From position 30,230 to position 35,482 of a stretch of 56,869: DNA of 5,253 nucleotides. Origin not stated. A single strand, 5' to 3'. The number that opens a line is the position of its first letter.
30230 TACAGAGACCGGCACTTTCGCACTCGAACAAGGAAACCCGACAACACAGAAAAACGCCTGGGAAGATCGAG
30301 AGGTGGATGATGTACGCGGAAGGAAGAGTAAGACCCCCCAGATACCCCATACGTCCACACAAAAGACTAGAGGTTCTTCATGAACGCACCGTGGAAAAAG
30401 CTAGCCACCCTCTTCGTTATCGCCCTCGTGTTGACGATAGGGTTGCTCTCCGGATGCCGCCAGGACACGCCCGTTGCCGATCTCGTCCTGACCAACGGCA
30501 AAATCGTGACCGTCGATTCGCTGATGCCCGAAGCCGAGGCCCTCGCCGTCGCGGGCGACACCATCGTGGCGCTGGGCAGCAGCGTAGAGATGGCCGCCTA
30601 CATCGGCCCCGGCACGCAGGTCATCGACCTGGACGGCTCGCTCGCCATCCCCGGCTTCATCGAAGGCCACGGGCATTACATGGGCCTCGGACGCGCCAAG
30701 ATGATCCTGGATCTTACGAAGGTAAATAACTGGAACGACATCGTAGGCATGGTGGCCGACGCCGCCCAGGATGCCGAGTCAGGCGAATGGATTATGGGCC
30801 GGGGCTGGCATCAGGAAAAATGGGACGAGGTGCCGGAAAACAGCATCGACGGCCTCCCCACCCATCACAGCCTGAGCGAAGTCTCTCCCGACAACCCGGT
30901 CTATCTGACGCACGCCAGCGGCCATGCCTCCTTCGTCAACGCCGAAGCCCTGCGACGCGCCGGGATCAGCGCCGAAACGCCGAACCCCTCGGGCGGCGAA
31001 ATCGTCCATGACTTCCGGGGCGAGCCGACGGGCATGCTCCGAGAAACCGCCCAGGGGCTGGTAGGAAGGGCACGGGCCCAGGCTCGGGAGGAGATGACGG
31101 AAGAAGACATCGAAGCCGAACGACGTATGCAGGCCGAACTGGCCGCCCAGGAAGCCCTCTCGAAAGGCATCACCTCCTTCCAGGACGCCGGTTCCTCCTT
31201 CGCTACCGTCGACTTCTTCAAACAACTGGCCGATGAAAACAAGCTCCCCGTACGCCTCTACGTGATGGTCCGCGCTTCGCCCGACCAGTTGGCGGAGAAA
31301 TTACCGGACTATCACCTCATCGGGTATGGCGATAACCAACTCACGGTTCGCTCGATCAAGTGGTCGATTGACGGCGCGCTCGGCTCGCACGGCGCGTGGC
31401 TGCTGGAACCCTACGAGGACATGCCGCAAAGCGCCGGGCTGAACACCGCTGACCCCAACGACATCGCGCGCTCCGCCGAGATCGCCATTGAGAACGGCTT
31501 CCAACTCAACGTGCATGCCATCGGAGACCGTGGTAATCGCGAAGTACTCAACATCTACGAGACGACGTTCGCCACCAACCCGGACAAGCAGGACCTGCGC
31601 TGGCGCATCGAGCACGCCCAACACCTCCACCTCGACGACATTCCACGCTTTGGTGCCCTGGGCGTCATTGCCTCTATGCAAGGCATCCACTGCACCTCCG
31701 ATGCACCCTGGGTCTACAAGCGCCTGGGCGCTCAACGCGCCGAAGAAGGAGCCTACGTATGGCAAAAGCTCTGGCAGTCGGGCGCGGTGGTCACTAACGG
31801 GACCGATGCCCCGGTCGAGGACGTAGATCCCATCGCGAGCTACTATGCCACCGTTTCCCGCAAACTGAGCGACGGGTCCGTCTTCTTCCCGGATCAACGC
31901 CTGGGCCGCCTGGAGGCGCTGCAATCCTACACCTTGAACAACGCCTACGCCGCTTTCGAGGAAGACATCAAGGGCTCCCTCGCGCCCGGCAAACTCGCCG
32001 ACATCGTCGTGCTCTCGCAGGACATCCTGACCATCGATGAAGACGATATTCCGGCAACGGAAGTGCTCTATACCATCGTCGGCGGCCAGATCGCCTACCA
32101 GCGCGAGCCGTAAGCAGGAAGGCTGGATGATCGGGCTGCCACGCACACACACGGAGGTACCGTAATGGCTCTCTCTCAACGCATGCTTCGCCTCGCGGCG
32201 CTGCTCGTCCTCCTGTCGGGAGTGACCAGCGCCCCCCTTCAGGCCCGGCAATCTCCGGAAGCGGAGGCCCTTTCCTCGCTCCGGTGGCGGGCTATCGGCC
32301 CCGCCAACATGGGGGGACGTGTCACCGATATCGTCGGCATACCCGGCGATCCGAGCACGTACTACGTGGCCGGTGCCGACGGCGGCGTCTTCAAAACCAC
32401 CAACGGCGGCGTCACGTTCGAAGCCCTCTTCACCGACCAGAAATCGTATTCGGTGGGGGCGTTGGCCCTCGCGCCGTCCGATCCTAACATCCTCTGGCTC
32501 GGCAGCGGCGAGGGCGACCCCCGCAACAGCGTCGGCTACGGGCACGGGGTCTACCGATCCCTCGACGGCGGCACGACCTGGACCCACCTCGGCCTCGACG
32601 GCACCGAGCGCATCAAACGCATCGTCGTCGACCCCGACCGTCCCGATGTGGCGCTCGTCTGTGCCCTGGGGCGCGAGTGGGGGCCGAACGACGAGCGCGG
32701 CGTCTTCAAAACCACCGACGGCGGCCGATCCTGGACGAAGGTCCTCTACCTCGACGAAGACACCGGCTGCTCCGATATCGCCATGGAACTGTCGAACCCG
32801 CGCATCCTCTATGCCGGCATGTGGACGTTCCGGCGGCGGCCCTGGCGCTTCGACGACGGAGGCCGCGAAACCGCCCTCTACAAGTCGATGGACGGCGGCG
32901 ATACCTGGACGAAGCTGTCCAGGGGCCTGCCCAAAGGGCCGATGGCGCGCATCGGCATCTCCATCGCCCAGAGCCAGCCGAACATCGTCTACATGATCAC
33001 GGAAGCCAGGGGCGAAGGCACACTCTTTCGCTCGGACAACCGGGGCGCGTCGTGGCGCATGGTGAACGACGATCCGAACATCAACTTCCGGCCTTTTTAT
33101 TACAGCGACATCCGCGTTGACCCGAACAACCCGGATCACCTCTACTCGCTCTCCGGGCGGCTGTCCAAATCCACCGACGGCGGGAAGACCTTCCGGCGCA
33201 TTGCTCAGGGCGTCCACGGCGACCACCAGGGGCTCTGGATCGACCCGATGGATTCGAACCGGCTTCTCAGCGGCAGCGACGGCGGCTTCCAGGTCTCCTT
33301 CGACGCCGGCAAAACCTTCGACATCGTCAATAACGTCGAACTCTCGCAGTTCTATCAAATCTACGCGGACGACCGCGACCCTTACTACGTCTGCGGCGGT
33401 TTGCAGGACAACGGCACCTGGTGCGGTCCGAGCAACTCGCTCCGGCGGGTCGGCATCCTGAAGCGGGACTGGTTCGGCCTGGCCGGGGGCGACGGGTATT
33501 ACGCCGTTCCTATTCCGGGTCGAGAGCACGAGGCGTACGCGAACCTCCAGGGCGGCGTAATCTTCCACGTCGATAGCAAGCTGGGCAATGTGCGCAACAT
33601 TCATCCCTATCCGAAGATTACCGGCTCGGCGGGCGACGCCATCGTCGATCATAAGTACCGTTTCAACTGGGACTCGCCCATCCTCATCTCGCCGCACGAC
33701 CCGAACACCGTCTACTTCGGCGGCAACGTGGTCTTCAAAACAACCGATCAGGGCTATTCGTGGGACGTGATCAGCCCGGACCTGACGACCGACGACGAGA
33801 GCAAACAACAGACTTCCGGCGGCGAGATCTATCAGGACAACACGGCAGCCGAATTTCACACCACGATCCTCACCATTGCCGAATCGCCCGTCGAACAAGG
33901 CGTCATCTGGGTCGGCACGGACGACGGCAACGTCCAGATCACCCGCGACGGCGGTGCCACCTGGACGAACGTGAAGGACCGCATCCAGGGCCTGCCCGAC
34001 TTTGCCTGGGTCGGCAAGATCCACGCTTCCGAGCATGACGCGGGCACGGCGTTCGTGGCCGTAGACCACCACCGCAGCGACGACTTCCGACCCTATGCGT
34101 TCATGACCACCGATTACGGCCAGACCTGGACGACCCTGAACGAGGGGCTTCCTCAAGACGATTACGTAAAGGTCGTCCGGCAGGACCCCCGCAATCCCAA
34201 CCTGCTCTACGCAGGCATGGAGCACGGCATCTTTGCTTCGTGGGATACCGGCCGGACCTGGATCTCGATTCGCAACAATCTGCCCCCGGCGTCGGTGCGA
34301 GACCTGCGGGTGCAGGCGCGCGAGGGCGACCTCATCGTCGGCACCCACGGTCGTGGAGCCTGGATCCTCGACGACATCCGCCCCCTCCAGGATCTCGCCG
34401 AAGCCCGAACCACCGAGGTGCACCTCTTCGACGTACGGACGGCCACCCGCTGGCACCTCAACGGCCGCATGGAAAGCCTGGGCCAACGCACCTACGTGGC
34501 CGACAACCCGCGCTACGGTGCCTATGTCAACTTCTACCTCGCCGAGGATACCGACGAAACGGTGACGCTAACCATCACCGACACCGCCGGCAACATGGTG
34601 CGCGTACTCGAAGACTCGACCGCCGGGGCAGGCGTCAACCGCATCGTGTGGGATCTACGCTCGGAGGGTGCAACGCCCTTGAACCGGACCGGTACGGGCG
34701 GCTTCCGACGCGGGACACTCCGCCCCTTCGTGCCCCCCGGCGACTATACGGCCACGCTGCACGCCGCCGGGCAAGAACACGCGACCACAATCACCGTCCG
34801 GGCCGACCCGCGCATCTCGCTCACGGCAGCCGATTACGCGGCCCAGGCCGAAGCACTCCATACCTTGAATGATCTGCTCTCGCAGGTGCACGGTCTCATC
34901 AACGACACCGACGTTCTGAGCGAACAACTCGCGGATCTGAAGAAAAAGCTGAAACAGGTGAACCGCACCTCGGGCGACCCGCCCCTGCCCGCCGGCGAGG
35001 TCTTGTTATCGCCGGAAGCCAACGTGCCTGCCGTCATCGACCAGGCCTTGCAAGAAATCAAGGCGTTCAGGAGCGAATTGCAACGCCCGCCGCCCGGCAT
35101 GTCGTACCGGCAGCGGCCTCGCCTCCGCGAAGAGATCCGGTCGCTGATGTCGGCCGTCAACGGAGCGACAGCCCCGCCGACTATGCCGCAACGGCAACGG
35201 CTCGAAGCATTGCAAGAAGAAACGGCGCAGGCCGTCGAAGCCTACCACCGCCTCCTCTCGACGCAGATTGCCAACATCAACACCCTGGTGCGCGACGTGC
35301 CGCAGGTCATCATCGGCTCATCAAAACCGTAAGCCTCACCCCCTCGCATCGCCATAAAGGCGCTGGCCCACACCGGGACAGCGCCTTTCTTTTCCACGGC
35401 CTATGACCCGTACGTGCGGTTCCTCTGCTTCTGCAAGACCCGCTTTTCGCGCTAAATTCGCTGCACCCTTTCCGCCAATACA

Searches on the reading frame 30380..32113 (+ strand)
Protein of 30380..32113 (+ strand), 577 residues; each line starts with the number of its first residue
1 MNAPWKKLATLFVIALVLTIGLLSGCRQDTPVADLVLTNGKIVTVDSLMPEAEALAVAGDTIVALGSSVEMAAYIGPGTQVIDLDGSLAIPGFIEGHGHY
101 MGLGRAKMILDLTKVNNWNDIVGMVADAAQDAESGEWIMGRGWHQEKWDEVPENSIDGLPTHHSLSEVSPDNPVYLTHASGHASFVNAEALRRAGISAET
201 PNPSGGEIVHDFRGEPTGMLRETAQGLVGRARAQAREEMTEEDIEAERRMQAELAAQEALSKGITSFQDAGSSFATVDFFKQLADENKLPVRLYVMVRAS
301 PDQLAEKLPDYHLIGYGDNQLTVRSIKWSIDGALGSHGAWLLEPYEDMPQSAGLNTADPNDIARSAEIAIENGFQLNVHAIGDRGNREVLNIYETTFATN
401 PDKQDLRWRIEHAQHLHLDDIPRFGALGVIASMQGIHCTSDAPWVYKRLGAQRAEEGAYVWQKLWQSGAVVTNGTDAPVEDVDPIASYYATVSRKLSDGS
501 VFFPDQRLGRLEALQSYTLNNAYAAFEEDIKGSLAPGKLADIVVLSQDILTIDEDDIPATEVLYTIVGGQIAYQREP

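Call 83: search_protein_families(library=pfam, proteins=[window:30380-32113:+], max_evalue=0.00001)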
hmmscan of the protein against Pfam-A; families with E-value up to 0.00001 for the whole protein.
window:30380-32113:+ (577 aa): 2 families
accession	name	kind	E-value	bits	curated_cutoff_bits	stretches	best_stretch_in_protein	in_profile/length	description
PF07969.17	Amidohydro_3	-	1.2e-101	342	29.7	1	80-573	1-472/472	Amidohydrolase family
PF01979.26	Amidohydro_1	-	1.2e-14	54.7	25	1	249-571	35-344/345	Amidohydrolase family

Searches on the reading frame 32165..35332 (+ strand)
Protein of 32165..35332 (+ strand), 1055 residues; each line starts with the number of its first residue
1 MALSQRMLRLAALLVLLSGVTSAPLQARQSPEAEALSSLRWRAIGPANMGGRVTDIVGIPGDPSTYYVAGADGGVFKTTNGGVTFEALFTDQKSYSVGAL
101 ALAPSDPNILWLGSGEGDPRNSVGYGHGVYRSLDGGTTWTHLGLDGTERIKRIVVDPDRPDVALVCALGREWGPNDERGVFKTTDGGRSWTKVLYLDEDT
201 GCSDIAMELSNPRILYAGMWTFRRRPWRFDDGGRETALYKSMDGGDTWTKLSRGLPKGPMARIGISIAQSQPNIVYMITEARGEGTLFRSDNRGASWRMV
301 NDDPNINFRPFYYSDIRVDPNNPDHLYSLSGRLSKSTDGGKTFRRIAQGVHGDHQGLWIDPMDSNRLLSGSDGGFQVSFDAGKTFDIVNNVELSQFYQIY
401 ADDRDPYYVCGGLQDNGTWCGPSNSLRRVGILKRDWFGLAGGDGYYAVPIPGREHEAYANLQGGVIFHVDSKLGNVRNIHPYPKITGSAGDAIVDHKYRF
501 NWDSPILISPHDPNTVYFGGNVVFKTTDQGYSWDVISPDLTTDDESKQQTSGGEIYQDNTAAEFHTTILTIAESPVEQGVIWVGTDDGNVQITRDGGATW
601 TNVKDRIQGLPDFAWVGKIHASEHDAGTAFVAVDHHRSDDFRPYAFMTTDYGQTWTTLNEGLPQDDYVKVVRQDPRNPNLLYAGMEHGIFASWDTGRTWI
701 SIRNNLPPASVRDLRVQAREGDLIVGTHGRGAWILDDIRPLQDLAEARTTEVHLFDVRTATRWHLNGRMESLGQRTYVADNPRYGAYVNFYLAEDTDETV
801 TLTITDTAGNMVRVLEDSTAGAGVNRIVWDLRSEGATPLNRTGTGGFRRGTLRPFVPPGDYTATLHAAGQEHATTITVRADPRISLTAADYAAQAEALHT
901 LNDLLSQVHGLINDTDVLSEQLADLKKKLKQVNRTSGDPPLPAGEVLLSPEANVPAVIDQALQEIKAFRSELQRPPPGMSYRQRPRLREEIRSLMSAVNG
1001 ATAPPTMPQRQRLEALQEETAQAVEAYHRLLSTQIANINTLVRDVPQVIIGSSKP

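Call 83: search_protein_families(library=pfam, proteins=[window:32165-35332:+], max_evalue=0.00001)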
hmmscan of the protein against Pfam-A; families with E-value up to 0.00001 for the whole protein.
window:32165-35332:+ (1055 aa): 3 families
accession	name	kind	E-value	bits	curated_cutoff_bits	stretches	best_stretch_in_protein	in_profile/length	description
PF15902.12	Sortilin-Vps10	-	2e-29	103.2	33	1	129-254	3-115/446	Sortilin, neurotensin receptor 3,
PF02012.26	BNR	-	4e-09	35.5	27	0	130-140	1-11/12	BNR/Asp-box repeat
PF13088.12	BNR_2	-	6.9e-07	29.3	31.4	0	591-657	85-152/277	BNR repeat-like domain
